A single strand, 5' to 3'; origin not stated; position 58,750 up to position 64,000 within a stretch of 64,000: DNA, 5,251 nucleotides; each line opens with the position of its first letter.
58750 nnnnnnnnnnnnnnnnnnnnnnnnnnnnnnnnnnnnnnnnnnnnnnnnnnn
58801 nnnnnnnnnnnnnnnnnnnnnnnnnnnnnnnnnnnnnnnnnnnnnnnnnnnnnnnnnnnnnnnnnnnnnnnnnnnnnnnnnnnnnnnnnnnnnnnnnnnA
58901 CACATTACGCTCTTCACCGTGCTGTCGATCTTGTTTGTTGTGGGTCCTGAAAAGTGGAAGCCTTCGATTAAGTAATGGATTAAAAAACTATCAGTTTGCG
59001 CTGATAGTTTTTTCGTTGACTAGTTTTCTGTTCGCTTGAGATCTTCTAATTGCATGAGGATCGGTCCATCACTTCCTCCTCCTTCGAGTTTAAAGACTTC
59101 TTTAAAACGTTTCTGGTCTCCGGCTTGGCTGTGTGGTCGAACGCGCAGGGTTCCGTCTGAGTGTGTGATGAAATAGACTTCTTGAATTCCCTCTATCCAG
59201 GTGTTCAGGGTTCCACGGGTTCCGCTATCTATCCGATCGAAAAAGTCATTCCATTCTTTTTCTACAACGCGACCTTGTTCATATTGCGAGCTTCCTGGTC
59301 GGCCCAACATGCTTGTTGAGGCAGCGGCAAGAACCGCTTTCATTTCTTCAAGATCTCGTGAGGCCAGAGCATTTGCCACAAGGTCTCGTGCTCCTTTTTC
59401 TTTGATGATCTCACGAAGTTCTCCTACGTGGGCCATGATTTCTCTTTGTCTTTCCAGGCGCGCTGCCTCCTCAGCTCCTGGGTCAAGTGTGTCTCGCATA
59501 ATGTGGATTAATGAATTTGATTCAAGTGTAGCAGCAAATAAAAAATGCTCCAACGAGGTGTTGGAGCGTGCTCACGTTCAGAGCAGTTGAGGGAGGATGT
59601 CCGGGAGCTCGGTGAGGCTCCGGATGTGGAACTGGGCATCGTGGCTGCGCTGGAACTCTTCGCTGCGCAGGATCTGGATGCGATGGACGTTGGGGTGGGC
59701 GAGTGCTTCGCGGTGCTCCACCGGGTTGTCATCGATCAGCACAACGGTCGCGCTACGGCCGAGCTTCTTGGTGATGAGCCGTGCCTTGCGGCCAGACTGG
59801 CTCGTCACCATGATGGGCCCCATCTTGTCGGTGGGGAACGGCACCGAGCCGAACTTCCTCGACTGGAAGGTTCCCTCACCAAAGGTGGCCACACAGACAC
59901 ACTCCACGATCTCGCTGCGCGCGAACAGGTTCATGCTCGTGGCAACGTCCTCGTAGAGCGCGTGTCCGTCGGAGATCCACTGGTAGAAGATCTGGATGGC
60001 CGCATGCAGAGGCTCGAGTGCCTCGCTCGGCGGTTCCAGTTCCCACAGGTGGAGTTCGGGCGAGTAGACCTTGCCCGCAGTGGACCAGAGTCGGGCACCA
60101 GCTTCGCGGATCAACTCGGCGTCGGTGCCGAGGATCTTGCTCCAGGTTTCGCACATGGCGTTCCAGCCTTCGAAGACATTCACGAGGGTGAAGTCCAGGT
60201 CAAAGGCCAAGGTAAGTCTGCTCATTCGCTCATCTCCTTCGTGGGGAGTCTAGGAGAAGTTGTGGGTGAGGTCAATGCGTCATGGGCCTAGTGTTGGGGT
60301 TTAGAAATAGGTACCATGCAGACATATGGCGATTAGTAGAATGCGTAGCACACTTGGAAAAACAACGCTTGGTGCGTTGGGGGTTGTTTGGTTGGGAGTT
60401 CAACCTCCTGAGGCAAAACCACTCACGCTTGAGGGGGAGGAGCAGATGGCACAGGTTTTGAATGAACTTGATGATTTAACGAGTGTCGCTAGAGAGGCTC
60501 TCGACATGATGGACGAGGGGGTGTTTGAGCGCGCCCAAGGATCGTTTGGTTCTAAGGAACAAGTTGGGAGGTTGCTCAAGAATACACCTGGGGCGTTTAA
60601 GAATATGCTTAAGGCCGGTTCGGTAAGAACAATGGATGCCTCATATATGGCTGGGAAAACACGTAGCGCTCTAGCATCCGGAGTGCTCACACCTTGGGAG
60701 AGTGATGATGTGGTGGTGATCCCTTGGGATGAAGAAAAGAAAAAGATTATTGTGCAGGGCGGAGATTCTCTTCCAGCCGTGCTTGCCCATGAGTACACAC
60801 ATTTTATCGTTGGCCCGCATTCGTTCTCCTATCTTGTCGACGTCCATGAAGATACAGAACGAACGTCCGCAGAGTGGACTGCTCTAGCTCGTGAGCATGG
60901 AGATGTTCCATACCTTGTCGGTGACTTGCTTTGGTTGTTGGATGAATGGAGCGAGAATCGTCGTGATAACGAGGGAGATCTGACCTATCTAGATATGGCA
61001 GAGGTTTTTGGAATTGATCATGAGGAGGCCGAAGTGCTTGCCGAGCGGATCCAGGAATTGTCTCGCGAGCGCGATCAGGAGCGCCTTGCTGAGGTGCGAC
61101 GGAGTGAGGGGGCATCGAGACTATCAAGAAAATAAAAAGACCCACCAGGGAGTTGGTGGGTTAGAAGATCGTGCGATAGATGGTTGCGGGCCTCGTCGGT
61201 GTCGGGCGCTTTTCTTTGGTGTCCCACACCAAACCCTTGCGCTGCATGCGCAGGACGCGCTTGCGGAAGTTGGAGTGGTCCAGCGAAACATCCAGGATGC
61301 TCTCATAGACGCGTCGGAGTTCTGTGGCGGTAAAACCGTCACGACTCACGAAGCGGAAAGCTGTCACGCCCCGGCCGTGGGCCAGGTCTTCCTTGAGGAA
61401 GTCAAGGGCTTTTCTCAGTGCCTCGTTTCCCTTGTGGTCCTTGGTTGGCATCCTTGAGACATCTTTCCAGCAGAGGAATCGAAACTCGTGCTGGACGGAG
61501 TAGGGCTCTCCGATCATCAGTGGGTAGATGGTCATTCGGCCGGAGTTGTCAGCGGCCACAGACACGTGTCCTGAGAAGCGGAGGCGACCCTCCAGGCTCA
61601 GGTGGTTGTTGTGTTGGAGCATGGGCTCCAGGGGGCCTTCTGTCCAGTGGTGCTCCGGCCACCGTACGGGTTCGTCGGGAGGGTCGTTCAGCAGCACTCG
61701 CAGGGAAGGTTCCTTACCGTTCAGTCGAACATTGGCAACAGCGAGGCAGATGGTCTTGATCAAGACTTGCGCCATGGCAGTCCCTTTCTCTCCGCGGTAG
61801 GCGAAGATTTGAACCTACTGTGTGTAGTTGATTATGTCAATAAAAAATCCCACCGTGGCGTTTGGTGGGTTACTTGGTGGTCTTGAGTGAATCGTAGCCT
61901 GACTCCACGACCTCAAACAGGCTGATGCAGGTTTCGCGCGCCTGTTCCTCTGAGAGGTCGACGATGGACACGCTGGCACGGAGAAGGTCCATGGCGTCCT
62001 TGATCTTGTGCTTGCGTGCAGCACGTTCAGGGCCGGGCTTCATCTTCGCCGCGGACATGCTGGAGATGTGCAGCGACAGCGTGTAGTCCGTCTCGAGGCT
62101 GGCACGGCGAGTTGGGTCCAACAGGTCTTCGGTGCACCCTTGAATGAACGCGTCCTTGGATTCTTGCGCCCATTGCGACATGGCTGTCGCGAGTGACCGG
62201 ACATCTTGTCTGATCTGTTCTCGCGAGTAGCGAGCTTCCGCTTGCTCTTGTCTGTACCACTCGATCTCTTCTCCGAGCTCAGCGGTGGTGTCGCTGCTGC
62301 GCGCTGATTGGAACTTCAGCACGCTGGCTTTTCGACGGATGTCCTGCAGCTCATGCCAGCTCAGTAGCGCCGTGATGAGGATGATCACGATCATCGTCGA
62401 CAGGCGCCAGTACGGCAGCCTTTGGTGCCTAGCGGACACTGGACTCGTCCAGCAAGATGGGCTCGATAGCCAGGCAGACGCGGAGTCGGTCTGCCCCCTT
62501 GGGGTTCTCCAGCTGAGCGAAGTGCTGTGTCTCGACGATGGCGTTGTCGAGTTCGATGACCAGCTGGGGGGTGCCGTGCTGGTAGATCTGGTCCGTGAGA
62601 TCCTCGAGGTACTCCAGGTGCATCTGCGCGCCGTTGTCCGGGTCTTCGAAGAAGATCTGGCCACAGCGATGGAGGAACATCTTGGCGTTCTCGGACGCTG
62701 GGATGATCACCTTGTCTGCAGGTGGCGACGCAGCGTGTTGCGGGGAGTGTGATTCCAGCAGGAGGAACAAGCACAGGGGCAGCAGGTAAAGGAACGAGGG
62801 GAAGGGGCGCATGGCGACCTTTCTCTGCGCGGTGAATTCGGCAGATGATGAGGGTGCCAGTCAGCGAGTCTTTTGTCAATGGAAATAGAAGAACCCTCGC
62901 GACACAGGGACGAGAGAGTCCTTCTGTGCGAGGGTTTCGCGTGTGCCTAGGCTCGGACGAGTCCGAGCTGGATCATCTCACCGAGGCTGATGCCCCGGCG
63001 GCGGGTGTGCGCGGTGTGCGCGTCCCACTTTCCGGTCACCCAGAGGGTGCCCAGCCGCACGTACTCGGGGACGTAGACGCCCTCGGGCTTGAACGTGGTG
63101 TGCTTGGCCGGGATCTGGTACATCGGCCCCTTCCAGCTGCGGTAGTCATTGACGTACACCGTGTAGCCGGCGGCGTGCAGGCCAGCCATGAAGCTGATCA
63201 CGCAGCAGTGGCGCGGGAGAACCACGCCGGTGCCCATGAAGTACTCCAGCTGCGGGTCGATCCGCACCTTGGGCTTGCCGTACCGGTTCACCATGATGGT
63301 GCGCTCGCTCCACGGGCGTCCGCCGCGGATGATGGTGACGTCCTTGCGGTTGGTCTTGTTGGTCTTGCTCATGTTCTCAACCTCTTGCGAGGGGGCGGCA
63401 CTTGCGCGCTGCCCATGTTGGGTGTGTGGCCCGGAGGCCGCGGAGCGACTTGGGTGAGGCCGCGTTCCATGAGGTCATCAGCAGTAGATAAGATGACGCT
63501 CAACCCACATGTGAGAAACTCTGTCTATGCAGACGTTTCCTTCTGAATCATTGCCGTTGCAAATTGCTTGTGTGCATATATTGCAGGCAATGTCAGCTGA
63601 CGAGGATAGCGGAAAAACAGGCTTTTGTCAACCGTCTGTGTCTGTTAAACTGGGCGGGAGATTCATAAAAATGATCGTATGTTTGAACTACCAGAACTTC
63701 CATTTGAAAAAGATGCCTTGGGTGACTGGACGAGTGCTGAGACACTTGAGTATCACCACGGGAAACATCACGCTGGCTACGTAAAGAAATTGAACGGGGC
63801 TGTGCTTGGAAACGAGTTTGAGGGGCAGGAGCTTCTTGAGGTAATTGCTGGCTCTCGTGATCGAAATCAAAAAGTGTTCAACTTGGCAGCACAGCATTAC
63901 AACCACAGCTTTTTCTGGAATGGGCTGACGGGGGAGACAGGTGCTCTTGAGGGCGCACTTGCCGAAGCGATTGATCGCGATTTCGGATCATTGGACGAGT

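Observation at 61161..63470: High-GC four-gene minus-strand block: NrtR-family regulator with three small unknown proteins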

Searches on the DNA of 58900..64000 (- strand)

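Call 57: search_rna_families(source=window, start=58900, end=64000, threshold=evalue, max_evalue=10, show_alignments=3)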
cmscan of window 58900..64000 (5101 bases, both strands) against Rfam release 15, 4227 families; matches with E-value up to 10: 4.
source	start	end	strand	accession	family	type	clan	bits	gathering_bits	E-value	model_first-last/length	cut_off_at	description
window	63595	63667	+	RF03001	leuA-Halobacteria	Cis-reg;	-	19.4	47.9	1.2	1-53/53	no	leuA-Halobacteria RNA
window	60358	60422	-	RF01394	isrK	Gene; sRNA;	-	16.5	50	3.5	1-77/77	no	isrK Hfq binding RNA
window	59767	59834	+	RF01127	sR42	Gene; snRNA; snoRNA; CD-box;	-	15.4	38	3.1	1-63/63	no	Small nucleolar RNA sR42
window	62234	62366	+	RF02174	SMAD5-AS1_2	Gene; lncRNA;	-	13.8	50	4.8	1-129/129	no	SMAD5 antisense RNA 1 conserved region 2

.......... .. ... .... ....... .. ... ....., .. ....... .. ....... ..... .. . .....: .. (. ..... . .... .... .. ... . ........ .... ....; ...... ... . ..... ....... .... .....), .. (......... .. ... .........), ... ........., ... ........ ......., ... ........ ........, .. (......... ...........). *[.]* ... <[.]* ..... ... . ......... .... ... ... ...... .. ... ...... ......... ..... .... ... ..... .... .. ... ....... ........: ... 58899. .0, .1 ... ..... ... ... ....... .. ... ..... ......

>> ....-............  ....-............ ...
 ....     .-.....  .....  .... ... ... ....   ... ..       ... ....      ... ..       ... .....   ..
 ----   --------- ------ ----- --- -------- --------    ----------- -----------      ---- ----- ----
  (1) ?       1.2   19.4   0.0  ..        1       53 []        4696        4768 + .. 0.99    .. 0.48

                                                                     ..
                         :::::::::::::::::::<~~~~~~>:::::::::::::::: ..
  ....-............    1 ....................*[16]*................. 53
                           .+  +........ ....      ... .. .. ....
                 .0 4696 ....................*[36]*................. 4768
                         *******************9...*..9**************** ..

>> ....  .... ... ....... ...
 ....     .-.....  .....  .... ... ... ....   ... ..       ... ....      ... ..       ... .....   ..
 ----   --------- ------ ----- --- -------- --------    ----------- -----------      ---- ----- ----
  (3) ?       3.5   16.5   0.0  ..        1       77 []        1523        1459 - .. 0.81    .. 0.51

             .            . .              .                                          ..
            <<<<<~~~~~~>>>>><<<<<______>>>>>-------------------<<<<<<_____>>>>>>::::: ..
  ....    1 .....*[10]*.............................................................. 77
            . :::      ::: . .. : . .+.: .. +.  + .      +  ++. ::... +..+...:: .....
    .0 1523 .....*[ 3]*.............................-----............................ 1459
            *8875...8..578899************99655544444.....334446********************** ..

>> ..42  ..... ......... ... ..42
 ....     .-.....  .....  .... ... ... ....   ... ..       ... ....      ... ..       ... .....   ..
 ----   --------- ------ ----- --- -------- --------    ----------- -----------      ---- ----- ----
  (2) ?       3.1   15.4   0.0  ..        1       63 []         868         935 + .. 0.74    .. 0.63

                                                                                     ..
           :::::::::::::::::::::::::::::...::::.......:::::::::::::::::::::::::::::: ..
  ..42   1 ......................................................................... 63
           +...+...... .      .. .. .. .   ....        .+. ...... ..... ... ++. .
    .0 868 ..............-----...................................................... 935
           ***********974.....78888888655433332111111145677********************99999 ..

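Call 89: build_rna_model(alignment_id=A4)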
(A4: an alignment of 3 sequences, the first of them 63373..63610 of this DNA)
Model R1 built from alignment A4 (3 sequences, 243 columns); structure: RNAalifold consensus.
model positions 238; base pairs 75; branch points 6; effective number of sequences 0.79; information 0.59 bits per position. Calibrated on 0.2 Mb of random sequence (short: E-values are rough).
structure used (alignment columns):
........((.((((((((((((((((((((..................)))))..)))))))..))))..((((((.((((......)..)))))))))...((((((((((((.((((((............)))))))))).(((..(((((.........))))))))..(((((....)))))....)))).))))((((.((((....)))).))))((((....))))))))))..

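Call 91: search_with_rna_model(model_id=R1, sources=[window, L003, L004, L005, L006, L007, L008, L009, L010, L011, L012, L013, L014, L015, L016, L017, L018, L019, L021, L022, L023, L024, L025, L026, L027, L028, L029, L030, L031, L032, L033, L034, L035, L036, L037, L038, L039, L040, L083, L084, L087, L090, L091, L095, L096, L097, L098, L099, L100], max_evalue=1)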
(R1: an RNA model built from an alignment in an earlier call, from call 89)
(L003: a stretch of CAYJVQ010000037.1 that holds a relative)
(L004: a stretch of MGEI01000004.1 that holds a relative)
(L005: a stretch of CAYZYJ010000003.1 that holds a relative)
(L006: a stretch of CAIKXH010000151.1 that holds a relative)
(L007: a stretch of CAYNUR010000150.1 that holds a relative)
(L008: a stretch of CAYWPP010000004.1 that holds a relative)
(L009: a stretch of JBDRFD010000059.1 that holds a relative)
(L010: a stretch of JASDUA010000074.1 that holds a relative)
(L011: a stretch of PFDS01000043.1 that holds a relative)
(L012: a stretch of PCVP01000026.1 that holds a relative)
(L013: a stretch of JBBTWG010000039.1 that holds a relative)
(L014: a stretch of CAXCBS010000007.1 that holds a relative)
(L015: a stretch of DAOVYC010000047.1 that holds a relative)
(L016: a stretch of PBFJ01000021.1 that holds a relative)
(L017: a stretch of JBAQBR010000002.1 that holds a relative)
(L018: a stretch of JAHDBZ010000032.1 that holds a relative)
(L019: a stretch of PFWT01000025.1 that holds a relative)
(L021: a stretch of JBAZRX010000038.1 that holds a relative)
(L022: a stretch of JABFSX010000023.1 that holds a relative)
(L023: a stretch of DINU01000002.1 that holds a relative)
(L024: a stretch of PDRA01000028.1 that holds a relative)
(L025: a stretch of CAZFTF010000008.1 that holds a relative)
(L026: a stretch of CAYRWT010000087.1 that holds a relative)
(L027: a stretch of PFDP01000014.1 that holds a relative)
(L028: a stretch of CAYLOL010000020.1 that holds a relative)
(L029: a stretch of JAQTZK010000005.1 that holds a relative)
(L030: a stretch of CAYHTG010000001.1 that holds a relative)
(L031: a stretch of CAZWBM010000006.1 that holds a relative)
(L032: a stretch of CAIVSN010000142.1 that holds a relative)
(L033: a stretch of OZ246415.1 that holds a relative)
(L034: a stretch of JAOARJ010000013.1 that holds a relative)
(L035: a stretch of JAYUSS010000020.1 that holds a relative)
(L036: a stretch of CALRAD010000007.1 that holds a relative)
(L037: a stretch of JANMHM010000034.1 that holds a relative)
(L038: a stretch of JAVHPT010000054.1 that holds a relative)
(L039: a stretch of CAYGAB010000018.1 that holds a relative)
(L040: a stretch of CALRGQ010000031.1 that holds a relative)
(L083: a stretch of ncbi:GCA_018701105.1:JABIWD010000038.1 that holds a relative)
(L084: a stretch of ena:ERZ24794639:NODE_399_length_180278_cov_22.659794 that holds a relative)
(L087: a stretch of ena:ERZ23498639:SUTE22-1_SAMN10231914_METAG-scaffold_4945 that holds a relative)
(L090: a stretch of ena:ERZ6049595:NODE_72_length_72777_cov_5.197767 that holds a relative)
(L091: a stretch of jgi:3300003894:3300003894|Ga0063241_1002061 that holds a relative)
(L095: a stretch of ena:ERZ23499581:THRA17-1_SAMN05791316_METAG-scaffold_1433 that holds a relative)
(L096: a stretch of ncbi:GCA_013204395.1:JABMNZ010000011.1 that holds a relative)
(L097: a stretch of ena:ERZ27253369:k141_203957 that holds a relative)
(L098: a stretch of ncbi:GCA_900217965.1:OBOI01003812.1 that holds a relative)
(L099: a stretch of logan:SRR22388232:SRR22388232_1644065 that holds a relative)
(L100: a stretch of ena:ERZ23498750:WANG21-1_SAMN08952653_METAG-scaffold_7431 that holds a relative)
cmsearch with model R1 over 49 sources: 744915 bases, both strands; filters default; matches with E-value up to 1: 6.
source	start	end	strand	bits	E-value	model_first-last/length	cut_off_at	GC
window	63373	63610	-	287.6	1e-80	1-238/238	no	0.55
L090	8166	8403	+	287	1.5e-80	1-238/238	no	0.55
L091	7600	7837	+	287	1.5e-80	1-238/238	no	0.55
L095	5383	5620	+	287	1.5e-80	1-238/238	no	0.55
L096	9766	10000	+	228.7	1.1e-63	1-238/238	no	0.51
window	16112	16153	-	11.2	0.81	143-183/238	no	0.6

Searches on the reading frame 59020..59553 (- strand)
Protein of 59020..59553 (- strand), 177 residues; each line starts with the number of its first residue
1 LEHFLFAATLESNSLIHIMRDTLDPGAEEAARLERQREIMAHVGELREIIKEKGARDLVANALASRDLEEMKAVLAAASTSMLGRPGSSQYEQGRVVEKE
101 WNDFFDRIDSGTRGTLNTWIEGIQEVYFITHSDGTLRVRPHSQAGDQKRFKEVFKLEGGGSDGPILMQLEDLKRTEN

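Call 3: search_protein_families(library=pfam, proteins=[window:59020-59553:-], max_evalue=1)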
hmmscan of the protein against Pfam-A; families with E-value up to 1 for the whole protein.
window:59020-59553:- (177 aa): 2 families
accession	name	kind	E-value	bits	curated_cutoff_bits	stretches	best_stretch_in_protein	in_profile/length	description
PF01316.27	Arg_repressor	-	0.082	13.1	27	1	44-74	23-51/70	Arginine repressor, DNA binding domain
PF08898.15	DUF1843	-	0.26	12.4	23.3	1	60-79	8-27/52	Domain of unknown function (DUF1843)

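Call 4: search_protein_families(library=ncbifam, proteins=[window:59020-59553:-], max_evalue=1)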
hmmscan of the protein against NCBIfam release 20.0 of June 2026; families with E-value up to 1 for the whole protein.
window:59020-59553:- (177 aa): 0 families

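Call 14: search_protein_families(library=phrogs, proteins=[window:59020-59553:-], max_evalue=0.1)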
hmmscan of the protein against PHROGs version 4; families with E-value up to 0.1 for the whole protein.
window:59020-59553:- (177 aa): 0 families

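Call 15: search_protein_families(library=padloc, proteins=[window:59020-59553:-], max_evalue=0.1)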
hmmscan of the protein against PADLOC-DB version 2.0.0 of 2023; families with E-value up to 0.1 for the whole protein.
window:59020-59553:- (177 aa): 0 families

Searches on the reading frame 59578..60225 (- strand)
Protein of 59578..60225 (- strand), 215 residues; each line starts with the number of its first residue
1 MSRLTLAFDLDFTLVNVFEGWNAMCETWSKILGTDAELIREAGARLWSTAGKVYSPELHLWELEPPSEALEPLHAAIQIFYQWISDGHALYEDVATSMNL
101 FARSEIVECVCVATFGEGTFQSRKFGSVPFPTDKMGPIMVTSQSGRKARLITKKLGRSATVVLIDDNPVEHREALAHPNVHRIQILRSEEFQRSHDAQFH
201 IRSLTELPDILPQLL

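Call 3: search_protein_families(library=pfam, proteins=[window:59578-60225:-], max_evalue=1)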
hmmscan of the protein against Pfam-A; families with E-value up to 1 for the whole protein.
window:59578-60225:- (215 aa): 0 families

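Call 4: search_protein_families(library=ncbifam, proteins=[window:59578-60225:-], max_evalue=1)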
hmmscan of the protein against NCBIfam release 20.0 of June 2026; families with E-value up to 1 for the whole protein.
window:59578-60225:- (215 aa): 1 family
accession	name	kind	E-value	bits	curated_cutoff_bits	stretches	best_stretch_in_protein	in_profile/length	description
NF000514.1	ABCF_OptrA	exception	0.27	9.5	1450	1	125-185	446-506/655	ABC-F type ribosomal protection protein OptrA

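Call 14: search_protein_families(library=phrogs, proteins=[window:59578-60225:-], max_evalue=0.1)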
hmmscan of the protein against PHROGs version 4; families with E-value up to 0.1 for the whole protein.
window:59578-60225:- (215 aa): 0 families

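Call 15: search_protein_families(library=padloc, proteins=[window:59578-60225:-], max_evalue=0.1)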
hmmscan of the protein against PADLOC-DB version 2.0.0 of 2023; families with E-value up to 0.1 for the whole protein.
window:59578-60225:- (215 aa): 0 families

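Call 47: search_solved_structures(query=window:59578-60225:-, max_evalue=10, show_alignments=2)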
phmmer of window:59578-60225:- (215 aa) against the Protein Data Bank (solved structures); distinct sequences matched with E-value up to 10: 1.
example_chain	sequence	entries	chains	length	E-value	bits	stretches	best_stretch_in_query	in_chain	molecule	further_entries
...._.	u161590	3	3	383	1.7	11.5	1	160-210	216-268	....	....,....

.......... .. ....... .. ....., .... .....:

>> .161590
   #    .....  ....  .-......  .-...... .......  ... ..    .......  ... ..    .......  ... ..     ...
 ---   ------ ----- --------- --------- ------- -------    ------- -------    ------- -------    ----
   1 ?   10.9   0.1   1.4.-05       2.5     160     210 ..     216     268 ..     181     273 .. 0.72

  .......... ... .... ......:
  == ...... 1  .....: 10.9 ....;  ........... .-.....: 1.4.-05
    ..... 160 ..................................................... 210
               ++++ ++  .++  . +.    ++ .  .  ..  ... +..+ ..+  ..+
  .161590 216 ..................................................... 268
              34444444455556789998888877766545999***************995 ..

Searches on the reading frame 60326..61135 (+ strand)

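Call 3: search_protein_families(library=pfam, proteins=[window:60326-61135:+], max_evalue=1)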
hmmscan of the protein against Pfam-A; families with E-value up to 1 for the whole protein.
window:60326-61135:+ (269 aa): 0 families

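Call 4: search_protein_families(library=ncbifam, proteins=[window:60326-61135:+], max_evalue=1)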
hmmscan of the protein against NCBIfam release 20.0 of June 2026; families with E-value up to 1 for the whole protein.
window:60326-61135:+ (269 aa): 0 families

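Call 14: search_protein_families(library=phrogs, proteins=[window:60326-61135:+], max_evalue=0.1)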
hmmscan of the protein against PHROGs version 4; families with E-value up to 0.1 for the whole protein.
window:60326-61135:+ (269 aa): 1 family
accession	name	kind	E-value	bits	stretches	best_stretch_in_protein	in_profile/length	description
phrog_5420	-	unknown function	0.074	12.7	0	76-154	145-219/441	-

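Call 15: search_protein_families(library=padloc, proteins=[window:60326-61135:+], max_evalue=0.1)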
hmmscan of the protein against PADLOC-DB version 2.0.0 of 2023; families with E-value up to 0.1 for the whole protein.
window:60326-61135:+ (269 aa): 1 family
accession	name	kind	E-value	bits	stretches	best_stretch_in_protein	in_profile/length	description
PDLC01107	Cas8b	-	0.063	10.4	1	216-261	129-174/372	Cas8b1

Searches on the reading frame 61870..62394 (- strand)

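Call 3: search_protein_families(library=pfam, proteins=[window:61870-62394:-], max_evalue=1)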
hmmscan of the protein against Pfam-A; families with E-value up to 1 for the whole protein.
window:61870-62394:- (174 aa): 3 families
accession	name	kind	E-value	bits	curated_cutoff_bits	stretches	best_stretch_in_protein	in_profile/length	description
PF08647.16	BRE1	-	0.04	14.5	27.9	1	16-75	12-71/95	BRE1 E3 ubiquitin ligase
PF09812.14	MRP-L28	-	0.26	11.9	28.4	1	44-86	77-119/157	Mitochondrial ribosomal protein L28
PF04871.18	Uso1_p115_C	-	0.46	11.2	28.4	1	17-92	4-80/121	Uso1 / p115 like vesicle tethering protein, C terminal region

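Call 4: search_protein_families(library=ncbifam, proteins=[window:61870-62394:-], max_evalue=1)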
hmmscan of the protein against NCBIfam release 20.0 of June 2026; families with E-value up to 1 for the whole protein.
window:61870-62394:- (174 aa): 1 family
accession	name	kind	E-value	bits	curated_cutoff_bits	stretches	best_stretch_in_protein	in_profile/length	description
TIGR02757.1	TIGR02757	hypoth_equivalog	0.04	13.7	139.2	1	4-82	22-103/229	TIGR02757 family protein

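Call 14: search_protein_families(library=phrogs, proteins=[window:61870-62394:-], max_evalue=0.1)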
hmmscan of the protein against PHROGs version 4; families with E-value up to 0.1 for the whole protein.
window:61870-62394:- (174 aa): 1 family
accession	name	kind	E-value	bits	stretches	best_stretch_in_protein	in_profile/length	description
phrog_23733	-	unknown function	0.0084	17.2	0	73-100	35-57/62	-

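Call 15: search_protein_families(library=padloc, proteins=[window:61870-62394:-], max_evalue=0.1)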
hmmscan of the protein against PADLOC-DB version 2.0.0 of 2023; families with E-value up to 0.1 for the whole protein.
window:61870-62394:- (174 aa): 0 families

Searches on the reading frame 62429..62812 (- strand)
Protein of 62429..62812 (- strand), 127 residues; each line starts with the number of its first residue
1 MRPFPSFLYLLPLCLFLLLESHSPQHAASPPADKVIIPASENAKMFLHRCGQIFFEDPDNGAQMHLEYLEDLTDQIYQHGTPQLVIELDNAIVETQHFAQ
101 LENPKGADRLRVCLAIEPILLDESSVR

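Call 3: search_protein_families(library=pfam, proteins=[window:62429-62812:-], max_evalue=1)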
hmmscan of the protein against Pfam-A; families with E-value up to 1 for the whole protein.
window:62429-62812:- (127 aa): 0 families

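Call 4: search_protein_families(library=ncbifam, proteins=[window:62429-62812:-], max_evalue=1)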
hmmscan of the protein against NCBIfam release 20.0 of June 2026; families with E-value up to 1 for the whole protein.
window:62429-62812:- (127 aa): 0 families

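Call 14: search_protein_families(library=phrogs, proteins=[window:62429-62812:-], max_evalue=0.1)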
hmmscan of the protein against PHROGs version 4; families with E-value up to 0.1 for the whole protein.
window:62429-62812:- (127 aa): 0 families

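Call 15: search_protein_families(library=padloc, proteins=[window:62429-62812:-], max_evalue=0.1)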
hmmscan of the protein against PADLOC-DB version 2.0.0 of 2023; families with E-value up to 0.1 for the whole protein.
window:62429-62812:- (127 aa): 0 families

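Call 49: search_solved_structures(query=window:62429-62812:-, max_evalue=10)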
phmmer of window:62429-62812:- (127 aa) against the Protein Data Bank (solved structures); distinct sequences matched with E-value up to 10: 6.
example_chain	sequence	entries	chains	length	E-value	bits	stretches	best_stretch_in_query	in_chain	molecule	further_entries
5o5c_A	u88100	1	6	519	0.048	16.7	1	14-87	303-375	Putative decarboxylase involved in desferrioxamine biosynthesis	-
2gjv_A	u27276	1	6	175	0.35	13.9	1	26-64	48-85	putative cytoplasmic protein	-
9pzm_E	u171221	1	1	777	0.37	13.8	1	27-70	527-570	AUGMIN subunit 5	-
5cwn_A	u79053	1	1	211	0.38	13.8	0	59-97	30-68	Designed helical repeat protein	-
9na8_E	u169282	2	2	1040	0.52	13.4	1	27-70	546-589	AUGMIN subunit 5,Green fluorescent protein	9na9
9nba_E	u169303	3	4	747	0.8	12.8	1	27-64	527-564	AUGMIN subunit 5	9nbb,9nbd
